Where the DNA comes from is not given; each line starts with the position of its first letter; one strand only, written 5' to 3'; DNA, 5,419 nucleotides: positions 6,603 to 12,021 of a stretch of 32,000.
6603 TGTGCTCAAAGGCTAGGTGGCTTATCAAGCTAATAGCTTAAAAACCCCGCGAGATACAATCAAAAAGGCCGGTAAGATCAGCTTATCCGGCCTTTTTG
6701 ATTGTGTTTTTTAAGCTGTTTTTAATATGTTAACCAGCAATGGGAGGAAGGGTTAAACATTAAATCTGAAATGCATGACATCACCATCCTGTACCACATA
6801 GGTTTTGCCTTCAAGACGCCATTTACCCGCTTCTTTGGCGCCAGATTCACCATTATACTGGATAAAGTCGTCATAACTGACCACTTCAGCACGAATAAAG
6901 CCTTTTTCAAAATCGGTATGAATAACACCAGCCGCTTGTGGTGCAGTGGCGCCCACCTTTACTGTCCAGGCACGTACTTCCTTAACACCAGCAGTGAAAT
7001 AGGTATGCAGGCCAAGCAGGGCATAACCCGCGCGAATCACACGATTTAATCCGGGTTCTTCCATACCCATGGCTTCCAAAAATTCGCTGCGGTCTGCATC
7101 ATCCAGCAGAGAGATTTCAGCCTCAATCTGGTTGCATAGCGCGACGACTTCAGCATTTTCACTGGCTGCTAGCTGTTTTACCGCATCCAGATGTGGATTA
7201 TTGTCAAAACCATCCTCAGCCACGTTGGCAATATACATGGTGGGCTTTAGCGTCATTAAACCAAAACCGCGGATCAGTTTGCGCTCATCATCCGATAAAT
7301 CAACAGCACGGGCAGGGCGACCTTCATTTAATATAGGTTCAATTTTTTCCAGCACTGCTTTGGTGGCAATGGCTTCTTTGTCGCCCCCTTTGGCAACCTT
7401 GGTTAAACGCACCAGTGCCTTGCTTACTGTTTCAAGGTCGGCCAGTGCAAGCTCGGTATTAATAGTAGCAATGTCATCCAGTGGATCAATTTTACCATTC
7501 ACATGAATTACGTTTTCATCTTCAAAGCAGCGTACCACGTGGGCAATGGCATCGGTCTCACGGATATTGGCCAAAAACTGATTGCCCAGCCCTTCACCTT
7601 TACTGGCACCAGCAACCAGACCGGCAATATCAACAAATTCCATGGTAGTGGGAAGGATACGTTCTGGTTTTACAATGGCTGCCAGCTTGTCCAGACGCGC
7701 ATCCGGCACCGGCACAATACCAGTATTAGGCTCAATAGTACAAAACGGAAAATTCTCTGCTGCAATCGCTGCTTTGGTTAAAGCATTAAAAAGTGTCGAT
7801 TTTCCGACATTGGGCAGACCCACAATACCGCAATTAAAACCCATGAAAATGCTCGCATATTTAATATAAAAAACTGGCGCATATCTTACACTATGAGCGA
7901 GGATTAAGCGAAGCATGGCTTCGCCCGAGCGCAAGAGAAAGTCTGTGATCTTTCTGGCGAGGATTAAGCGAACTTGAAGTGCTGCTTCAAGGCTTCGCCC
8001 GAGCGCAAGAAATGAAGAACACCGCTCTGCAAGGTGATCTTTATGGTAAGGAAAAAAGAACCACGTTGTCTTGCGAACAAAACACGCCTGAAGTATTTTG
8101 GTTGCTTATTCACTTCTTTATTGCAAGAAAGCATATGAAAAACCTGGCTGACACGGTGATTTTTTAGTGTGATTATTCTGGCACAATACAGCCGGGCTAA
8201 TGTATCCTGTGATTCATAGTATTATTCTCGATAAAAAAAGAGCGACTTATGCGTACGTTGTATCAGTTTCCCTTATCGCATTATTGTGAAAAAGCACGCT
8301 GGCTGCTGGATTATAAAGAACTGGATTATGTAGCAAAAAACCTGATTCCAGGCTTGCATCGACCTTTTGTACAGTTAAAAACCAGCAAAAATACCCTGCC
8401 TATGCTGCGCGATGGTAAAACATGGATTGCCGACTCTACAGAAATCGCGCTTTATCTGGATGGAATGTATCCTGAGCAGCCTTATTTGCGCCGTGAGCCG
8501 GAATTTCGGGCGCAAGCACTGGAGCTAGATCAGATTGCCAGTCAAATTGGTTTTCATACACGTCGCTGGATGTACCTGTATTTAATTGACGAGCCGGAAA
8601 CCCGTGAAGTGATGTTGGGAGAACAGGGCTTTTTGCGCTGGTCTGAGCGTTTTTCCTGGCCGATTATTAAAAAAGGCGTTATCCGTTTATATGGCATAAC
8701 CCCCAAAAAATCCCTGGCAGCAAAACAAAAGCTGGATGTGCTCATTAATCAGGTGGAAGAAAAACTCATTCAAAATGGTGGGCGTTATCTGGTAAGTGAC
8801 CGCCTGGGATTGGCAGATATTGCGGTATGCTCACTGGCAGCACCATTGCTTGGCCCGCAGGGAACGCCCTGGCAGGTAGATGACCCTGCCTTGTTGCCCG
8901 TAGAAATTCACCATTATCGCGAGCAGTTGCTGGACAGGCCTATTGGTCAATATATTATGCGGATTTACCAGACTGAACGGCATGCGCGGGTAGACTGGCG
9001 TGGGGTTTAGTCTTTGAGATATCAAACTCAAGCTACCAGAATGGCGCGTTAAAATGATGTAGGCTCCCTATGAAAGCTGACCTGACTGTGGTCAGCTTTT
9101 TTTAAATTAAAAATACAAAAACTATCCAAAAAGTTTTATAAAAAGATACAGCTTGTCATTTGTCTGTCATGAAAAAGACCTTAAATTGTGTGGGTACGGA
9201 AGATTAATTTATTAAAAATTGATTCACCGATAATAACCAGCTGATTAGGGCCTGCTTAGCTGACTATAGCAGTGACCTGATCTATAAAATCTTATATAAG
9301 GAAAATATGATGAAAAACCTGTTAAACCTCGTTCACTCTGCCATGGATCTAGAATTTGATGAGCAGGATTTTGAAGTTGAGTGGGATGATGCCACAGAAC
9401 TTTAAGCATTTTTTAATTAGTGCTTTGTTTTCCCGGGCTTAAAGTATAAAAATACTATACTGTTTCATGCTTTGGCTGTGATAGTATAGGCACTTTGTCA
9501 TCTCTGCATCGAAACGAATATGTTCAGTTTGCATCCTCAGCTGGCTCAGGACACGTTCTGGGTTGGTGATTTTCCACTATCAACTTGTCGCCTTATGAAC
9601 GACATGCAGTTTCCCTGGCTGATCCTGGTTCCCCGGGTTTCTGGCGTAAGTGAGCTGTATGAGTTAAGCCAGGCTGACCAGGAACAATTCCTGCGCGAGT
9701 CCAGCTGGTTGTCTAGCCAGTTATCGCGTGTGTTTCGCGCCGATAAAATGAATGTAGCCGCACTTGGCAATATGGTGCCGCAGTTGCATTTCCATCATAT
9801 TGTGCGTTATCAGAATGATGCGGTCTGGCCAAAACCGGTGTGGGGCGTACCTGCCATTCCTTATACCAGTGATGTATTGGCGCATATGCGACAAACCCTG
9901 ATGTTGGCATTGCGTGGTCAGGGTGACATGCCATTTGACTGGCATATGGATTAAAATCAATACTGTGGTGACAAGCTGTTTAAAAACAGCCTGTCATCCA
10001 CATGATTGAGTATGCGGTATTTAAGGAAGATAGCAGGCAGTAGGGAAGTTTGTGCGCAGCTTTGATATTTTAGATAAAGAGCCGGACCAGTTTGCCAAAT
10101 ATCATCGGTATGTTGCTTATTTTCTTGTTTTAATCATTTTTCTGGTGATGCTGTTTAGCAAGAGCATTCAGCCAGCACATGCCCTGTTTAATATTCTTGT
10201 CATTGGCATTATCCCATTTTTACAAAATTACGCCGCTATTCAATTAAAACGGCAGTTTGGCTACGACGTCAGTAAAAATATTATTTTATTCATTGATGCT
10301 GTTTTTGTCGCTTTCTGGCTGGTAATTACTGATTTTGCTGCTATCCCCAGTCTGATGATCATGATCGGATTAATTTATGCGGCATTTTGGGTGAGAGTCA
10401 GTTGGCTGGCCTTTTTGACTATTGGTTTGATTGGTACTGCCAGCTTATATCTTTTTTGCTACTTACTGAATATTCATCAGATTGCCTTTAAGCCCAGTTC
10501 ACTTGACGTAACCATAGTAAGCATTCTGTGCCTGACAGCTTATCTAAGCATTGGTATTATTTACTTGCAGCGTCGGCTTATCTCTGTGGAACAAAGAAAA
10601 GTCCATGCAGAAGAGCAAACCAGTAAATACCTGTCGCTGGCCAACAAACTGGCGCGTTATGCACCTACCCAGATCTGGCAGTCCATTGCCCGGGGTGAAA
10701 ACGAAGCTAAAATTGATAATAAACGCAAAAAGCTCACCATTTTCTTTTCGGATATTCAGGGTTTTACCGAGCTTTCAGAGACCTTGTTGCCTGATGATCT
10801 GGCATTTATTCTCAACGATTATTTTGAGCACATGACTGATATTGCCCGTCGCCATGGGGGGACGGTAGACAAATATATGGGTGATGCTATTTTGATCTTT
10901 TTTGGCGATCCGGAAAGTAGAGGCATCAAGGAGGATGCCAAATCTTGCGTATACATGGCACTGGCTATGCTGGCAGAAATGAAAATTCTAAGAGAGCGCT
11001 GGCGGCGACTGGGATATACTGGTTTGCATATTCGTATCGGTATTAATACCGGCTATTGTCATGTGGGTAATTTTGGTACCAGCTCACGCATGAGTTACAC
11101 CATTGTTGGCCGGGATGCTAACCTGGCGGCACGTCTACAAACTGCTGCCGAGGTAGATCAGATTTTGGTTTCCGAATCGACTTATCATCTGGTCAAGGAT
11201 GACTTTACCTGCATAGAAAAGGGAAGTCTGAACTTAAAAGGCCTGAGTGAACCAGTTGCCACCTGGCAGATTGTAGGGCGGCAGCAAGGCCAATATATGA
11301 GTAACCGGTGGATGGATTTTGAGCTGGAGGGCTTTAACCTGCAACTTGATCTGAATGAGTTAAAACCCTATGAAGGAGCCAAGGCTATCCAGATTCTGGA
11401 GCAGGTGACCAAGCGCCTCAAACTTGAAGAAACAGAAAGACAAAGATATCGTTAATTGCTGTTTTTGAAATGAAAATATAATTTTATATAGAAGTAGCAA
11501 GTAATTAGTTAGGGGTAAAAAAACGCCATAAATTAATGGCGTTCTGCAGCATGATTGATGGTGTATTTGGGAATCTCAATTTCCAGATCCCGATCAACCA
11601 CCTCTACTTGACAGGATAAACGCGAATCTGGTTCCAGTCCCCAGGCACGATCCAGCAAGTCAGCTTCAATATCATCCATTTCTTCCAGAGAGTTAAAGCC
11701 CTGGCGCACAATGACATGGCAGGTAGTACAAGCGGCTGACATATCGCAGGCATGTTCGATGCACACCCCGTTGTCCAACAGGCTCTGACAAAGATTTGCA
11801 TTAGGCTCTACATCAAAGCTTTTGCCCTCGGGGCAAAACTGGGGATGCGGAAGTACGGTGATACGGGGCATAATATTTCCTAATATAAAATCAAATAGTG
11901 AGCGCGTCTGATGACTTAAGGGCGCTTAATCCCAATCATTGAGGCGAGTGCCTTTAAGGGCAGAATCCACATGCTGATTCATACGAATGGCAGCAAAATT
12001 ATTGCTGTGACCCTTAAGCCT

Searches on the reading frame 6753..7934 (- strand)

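Call 51: search_protein_families(library=pfam, proteins=[window:6753-7934:-], max_evalue=0.00001)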
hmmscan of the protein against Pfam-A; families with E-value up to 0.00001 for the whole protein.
window:6753-7934:- (393 aa): 3 families
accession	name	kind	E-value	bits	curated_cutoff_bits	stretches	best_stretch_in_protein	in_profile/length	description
PF06071.19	YchF-GTPase_C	-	3.6e-41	139.6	27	1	309-392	1-84/84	Protein of unknown function (DUF933)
PF01926.29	MMR_HSR1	-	2.6e-21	76.3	21.9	1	35-146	2-86/113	50S ribosome-binding GTPase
PF02421.24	FeoB_N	-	1.4e-07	31.6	27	1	35-75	3-43/156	Ferrous iron transport protein B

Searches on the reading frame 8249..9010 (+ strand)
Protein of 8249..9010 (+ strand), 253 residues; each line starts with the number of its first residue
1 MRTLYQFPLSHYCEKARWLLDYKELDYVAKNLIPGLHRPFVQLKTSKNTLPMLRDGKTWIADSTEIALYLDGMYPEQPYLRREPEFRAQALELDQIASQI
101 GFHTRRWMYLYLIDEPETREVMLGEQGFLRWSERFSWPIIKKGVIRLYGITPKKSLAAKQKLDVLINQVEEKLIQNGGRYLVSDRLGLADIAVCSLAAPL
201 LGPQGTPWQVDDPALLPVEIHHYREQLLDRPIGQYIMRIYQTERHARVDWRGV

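Call 51: search_protein_families(library=pfam, proteins=[window:8249-9010:+], max_evalue=0.00001)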
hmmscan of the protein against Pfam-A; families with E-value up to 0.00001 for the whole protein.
window:8249-9010:+ (253 aa): 2 families
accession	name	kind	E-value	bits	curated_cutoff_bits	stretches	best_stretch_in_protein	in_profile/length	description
PF13417.12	GST_N_3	-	3.2e-17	63.1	22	1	4-77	1-74/75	Glutathione S-transferase, N-terminal domain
PF13409.12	GST_N_2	-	3.5e-10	40.8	25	1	10-71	2-68/70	Glutathione S-transferase, N-terminal domain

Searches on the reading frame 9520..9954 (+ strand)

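Call 51: search_protein_families(library=pfam, proteins=[window:9520-9954:+], max_evalue=0.00001)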
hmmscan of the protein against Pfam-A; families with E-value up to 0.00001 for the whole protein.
window:9520-9954:+ (144 aa): 1 family
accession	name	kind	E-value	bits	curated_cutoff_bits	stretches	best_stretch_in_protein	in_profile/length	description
PF01230.28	HIT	-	3.8e-14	53.6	21.5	1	10-98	4-97/98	HIT domain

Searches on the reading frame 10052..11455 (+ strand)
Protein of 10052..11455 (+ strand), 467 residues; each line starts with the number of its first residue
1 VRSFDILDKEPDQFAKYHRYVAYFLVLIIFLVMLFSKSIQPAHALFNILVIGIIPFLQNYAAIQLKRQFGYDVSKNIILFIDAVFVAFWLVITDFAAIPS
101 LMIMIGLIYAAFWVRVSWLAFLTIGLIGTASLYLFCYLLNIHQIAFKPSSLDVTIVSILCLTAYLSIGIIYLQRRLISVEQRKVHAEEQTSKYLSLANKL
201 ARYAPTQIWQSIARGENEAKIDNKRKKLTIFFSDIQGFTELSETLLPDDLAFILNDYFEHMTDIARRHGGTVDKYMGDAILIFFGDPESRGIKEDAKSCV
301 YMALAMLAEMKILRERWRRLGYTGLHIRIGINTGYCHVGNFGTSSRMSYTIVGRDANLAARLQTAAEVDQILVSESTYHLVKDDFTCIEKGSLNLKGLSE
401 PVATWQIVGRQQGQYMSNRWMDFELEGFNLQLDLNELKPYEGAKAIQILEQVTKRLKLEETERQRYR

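Call 51: search_protein_families(library=pfam, proteins=[window:10052-11455:+], max_evalue=0.00001)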
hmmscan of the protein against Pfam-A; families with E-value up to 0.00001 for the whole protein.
window:10052-11455:+ (467 aa): 1 family
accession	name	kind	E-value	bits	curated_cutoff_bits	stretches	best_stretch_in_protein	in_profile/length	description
PF00211.25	Guanylate_cyc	-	1.8e-29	103.1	21.9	1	225-408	6-182/183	Adenylate and Guanylate cyclase catalytic domain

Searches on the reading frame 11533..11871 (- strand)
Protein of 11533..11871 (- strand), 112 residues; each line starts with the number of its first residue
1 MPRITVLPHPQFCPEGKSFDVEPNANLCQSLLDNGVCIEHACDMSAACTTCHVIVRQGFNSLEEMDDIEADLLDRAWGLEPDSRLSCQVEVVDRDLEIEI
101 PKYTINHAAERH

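Call 51: search_protein_families(library=pfam, proteins=[window:11533-11871:-], max_evalue=0.00001)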
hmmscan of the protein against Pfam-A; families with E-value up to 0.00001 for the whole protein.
window:11533-11871:- (112 aa): 1 family
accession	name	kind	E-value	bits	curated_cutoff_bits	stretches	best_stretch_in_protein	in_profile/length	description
PF00111.32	Fer2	-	8.1e-10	39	21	1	14-91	5-76/77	2Fe-2S iron-sulfur cluster binding domain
